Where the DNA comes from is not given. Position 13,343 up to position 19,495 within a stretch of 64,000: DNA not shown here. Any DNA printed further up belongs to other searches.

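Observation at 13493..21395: Candidate two-gene glycan assembly line: four glycosyltransferase domains plus two methyltransferase domains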

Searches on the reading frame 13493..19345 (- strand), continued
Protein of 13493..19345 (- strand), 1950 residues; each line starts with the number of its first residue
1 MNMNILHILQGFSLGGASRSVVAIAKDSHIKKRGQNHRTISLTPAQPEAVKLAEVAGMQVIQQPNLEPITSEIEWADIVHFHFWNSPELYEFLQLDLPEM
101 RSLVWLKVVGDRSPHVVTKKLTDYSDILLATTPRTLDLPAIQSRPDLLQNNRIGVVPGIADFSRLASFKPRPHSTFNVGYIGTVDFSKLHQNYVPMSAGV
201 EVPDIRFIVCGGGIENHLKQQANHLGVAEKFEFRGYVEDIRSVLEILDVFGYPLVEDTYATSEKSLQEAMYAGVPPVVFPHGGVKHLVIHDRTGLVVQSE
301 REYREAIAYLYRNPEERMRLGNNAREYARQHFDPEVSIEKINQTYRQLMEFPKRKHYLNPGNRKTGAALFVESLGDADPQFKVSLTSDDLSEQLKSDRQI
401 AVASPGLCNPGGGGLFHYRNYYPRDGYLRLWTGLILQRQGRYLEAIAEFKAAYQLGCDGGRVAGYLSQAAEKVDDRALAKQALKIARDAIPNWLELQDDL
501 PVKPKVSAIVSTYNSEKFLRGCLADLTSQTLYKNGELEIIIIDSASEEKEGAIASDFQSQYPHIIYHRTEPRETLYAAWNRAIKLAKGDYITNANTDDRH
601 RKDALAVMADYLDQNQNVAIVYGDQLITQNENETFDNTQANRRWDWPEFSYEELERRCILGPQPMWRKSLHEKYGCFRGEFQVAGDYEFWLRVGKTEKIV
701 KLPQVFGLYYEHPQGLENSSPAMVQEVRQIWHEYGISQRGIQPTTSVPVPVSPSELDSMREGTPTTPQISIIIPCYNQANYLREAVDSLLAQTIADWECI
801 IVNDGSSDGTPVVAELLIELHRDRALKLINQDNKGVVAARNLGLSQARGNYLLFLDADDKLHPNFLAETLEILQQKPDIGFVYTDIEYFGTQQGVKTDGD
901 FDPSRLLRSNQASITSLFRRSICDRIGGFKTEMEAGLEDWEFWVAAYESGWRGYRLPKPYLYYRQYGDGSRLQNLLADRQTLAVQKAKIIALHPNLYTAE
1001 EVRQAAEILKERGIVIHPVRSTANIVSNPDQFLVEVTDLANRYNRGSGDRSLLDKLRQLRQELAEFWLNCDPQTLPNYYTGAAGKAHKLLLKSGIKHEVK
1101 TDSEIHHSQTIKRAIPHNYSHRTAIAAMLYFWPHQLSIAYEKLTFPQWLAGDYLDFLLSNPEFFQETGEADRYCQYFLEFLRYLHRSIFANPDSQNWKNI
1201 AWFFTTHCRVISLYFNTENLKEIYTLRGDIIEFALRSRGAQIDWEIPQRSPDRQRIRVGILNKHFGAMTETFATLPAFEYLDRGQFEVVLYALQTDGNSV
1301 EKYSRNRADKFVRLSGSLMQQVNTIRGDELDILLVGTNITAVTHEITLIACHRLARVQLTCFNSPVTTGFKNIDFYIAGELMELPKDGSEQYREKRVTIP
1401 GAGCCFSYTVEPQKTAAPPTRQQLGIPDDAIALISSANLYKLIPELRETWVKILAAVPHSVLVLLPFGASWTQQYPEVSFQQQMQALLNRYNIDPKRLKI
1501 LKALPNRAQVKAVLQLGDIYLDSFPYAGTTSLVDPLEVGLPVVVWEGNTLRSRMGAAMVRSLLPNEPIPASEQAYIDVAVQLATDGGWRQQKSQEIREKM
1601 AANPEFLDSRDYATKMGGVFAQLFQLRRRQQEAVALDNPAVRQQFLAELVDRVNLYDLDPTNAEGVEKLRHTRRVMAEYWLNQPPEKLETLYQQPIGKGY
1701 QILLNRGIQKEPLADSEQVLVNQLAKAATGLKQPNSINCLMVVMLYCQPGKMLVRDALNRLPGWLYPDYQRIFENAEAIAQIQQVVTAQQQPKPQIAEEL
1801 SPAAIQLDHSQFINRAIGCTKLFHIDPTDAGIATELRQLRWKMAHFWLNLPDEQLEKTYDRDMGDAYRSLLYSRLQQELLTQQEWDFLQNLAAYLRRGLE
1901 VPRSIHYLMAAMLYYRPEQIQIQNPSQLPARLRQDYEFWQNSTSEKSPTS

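Call 18: find_encoding_contigs(protein=P0017, flank=10000, max_places=2)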
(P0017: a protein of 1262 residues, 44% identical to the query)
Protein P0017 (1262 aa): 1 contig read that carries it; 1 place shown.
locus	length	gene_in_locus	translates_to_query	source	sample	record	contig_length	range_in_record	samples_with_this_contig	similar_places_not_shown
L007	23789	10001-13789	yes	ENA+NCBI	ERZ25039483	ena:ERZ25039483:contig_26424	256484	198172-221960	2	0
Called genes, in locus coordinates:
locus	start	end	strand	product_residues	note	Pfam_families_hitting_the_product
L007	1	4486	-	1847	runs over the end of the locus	PF00069:Pkinase, PF07714:PK_Tyr_Ser-Thr, PF14531:Kinase-like (weak), PF13191:AAA_16, PF01590:GAF, PF13185:GAF_2, PF00512:HisKA (weak), PF02518:HATPase_c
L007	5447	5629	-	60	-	PF16916:ZT_dimer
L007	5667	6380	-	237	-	PF01545:Cation_efflux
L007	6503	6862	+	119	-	-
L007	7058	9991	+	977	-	PF04230:PS_pyruv_trans, PF07719:TPR_2 (faint), PF13371:TPR_9 (faint), PF13428:TPR_14 (faint), PF13432:TPR_16 (faint), PF14559:TPR_19 (weak), PF05711:TylF, PF13578:Methyltransf_24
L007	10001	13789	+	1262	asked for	PF00534:Glycos_transf_1, PF13692:Glyco_trans_1_4, PF13844:Glyco_transf_41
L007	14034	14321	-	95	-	PF11691:DUF3288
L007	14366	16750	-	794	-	PF13414:TPR_11, PF13432:TPR_16, PF14559:TPR_19, PF13424:TPR_12, PF13414:TPR_11, PF13432:TPR_16, PF13414:TPR_11, PF13414:TPR_11, +27 more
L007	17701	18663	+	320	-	PF00353:HemolysinCabind (weak)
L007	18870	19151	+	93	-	-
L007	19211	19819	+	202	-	PF00353:HemolysinCabind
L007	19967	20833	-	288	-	-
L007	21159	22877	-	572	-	PF13489:Methyltransf_23, PF02390:Methyltransf_4 (weak), PF08241:Methyltransf_11, PF08242:Methyltransf_12, PF13649:Methyltransf_25, PF13847:Methyltransf_31, PF13692:Glyco_trans_1_4 (weak), PF13524:Glyco_trans_1_2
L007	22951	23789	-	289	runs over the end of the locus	-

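Call 27: find_encoding_contigs(protein=P0022, flank=10000, max_places=2)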
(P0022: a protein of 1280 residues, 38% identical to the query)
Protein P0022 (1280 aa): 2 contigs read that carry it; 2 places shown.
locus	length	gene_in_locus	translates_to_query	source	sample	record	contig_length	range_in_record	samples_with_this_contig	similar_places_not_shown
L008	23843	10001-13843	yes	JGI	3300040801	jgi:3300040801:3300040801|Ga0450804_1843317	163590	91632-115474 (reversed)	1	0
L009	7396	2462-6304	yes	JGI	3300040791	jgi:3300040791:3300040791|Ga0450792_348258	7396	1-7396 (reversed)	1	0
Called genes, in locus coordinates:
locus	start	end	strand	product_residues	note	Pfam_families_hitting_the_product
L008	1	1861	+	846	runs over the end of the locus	PF00989:PAS, PF08448:PAS_4, PF13426:PAS_9, PF24820:Diguanyl_cycl_sensor (weak), PF00989:PAS, PF13188:PAS_8, PF13426:PAS_9, PF00211:Guanylate_cyc, +1 more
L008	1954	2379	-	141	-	PF00254:FKBP_C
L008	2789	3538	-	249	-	PF13301:DUF4079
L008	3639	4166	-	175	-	-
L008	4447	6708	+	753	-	PF00535:Glycos_transf_2, PF13641:Glyco_tranf_2_3, PF13506:Glyco_transf_21, PF13632:Glyco_trans_2_3, PF03552:Cellulose_synt, PF07238:PilZ (weak)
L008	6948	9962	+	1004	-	PF13578:Methyltransf_24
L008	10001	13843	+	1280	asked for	PF00534:Glycos_transf_1, PF13692:Glyco_trans_1_4, PF07719:TPR_2 (faint), PF13432:TPR_16 (weak), PF14559:TPR_19 (weak), PF13844:Glyco_transf_41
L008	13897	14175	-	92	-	PF11691:DUF3288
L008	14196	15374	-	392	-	PF01041:DegT_DnrJ_EryC1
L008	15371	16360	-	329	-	PF00106:adh_short, PF01073:3Beta_HSD, PF01370:Epimerase, PF02719:Polysacc_synt_2, PF04321:RmlD_sub_bind, PF05368:NmrA (weak), PF13460:NAD_binding_10, PF16363:GDP_Man_Dehyd, +1 more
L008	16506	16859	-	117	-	-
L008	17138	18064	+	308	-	PF01545:Cation_efflux, PF16916:ZT_dimer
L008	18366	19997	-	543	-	PF00117:GATase, PF07722:Peptidase_C26, PF02540:NAD_synthase (faint), PF00958:GMP_synt_C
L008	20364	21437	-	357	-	PF02005:TRM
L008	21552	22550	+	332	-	PF00535:Glycos_transf_2, PF10111:Glyco_tranf_2_2 (faint), PF13641:Glyco_tranf_2_3, PF13632:Glyco_trans_2_3 (weak)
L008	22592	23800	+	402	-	PF13439:Glyco_transf_4 (faint), PF13579:Glyco_trans_4_4 (weak), PF00534:Glycos_transf_1, PF13692:Glyco_trans_1_4, PF13524:Glyco_trans_1_2 (weak)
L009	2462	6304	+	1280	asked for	PF00534:Glycos_transf_1, PF13692:Glyco_trans_1_4, PF07719:TPR_2 (faint), PF13432:TPR_16 (weak), PF14559:TPR_19 (weak), PF13844:Glyco_transf_41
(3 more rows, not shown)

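Call 28: find_encoding_contigs(protein=P0024, flank=10000, max_places=1)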
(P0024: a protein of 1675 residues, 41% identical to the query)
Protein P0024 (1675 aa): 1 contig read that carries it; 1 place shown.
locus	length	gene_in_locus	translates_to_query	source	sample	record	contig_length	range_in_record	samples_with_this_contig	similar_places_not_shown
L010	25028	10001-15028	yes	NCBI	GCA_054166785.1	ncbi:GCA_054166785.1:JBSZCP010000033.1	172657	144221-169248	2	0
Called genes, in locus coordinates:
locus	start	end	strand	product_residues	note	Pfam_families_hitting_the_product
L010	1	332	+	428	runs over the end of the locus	PF01979:Amidohydro_1, PF07969:Amidohydro_3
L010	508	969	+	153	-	PF01724:DUF29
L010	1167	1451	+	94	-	PF02604:PhdYeFM_antitox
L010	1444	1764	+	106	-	PF06769:YoeB_toxin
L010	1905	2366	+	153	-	PF01724:DUF29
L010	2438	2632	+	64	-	-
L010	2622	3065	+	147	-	PF01850:PIN, PF13470:PIN_3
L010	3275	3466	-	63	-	PF15919:HicB_lk_antitox, PF21748:UPF0150 (weak)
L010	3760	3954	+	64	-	PF04221:RelB (weak)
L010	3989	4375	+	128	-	-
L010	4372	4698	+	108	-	-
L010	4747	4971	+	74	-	PF15738:YafQ_toxin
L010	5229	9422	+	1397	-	PF13649:Methyltransf_25 (faint), PF05711:TylF, PF13578:Methyltransf_24, PF08241:Methyltransf_11 (weak)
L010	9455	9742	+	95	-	PF09907:HigB_toxin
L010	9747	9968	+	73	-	-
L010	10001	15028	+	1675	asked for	PF00534:Glycos_transf_1, PF13524:Glyco_trans_1_2 (faint), PF13692:Glyco_trans_1_4, PF00535:Glycos_transf_2, PF10111:Glyco_tranf_2_2 (weak), PF13641:Glyco_tranf_2_3 (weak), PF13844:Glyco_transf_41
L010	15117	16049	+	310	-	PF14261:DUF4351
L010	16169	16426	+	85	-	PF02604:PhdYeFM_antitox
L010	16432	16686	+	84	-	PF05016:ParE_toxin (weak), PF06769:YoeB_toxin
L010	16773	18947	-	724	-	PF13844:Glyco_transf_41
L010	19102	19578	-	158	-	PF05685:Uma2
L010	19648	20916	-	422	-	PF08241:Methyltransf_11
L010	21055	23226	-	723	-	PF13844:Glyco_transf_41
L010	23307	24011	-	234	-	-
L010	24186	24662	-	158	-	PF07963:N_methyl, PF16734:Pilin_GH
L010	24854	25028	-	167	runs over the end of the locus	PF07963:N_methyl, PF16734:Pilin_GH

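Call 29: find_encoding_contigs(protein=P0096, flank=10000, max_places=1)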
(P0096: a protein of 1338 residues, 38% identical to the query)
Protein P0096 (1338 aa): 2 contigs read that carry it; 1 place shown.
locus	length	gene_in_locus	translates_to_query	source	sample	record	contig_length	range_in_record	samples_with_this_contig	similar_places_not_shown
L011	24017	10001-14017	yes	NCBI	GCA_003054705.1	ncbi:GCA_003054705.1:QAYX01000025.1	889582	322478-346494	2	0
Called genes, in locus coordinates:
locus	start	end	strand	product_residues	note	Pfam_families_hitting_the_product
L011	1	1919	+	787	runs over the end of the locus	PF14559:TPR_19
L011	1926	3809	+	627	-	PF07719:TPR_2 (faint), PF13432:TPR_16 (weak), PF14559:TPR_19, PF13424:TPR_12 (weak), PF13432:TPR_16 (weak), PF00515:TPR_1 (weak), PF14559:TPR_19 (weak), PF13844:Glyco_transf_41, +11 more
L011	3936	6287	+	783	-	PF13844:Glyco_transf_41, PF13431:TPR_17 (faint), PF07719:TPR_2 (faint), PF13181:TPR_8 (faint), PF14559:TPR_19 (weak), PF13414:TPR_11, PF13428:TPR_14 (weak), PF13432:TPR_16 (weak)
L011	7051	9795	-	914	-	PF13524:Glyco_trans_1_2, PF13692:Glyco_trans_1_4 (weak), PF00534:Glycos_transf_1, PF13692:Glyco_trans_1_4, PF20706:GT4-conflict (weak)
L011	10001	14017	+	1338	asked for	PF04230:PS_pyruv_trans, PF00534:Glycos_transf_1, PF13524:Glyco_trans_1_2 (weak), PF13692:Glyco_trans_1_4, PF14559:TPR_19 (faint)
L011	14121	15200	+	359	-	-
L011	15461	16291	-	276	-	PF00669:Flagellin_N, PF00700:Flagellin_C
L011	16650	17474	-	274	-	PF00669:Flagellin_N, PF00700:Flagellin_C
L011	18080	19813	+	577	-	PF02465:FliD_N, PF07195:FliD_C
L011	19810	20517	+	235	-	-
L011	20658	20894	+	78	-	-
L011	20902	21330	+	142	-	PF02561:FliS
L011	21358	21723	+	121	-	-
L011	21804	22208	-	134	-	-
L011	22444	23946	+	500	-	PF00072:Response_reg, PF13191:AAA_16, PF00158:Sigma54_activat, PF14532:Sigma54_activ_2, PF07728:AAA_5, PF25601:AAA_lid_14, PF02954:HTH_8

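Call 77: find_encoding_contigs(protein=P0065, flank=10000, max_places=1)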
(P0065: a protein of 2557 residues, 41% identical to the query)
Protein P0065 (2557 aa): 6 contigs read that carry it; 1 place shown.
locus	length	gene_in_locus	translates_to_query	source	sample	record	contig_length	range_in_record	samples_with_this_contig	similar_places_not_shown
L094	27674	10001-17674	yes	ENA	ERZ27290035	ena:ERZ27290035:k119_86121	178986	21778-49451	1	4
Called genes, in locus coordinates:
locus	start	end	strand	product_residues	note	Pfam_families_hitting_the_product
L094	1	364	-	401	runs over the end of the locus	-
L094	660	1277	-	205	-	-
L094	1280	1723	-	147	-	PF02050:FliJ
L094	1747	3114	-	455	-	PF02874:ATP-synt_ab_N, PF00006:ATP-synt_ab, PF18269:T3SS_ATPase_C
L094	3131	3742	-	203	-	PF02108:FliH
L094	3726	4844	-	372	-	PF03448:MgtE_N (faint), PF14842:FliG_N, PF14841:FliG_M, PF01706:FliG_C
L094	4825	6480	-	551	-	PF01514:YscJ_FliF, PF08345:YscJ_FliF_C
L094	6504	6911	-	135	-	PF02049:FliE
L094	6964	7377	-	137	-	PF06429:Flg_bbr_C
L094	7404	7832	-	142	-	PF00460:Flg_bb_rod (weak)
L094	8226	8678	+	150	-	PF02623:FliW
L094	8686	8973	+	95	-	PF02599:CsrA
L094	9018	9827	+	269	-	PF00669:Flagellin_N, PF00700:Flagellin_C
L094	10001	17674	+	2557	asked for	PF00534:Glycos_transf_1, PF13692:Glyco_trans_1_4, PF00535:Glycos_transf_2, PF13692:Glyco_trans_1_4, PF00534:Glycos_transf_1, PF20706:GT4-conflict, PF13692:Glyco_trans_1_4, PF00535:Glycos_transf_2, +11 more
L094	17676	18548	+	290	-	PF08238:Sel1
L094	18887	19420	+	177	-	-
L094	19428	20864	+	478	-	-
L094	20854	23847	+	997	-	PF02739:5_3_exonuc_N, PF01367:5_3_exonuc, PF01612:DNA_pol_A_exo1, PF00476:DNA_pol_A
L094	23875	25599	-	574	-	-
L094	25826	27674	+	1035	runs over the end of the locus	PF23500:DUF7133, PF13646:HEAT_2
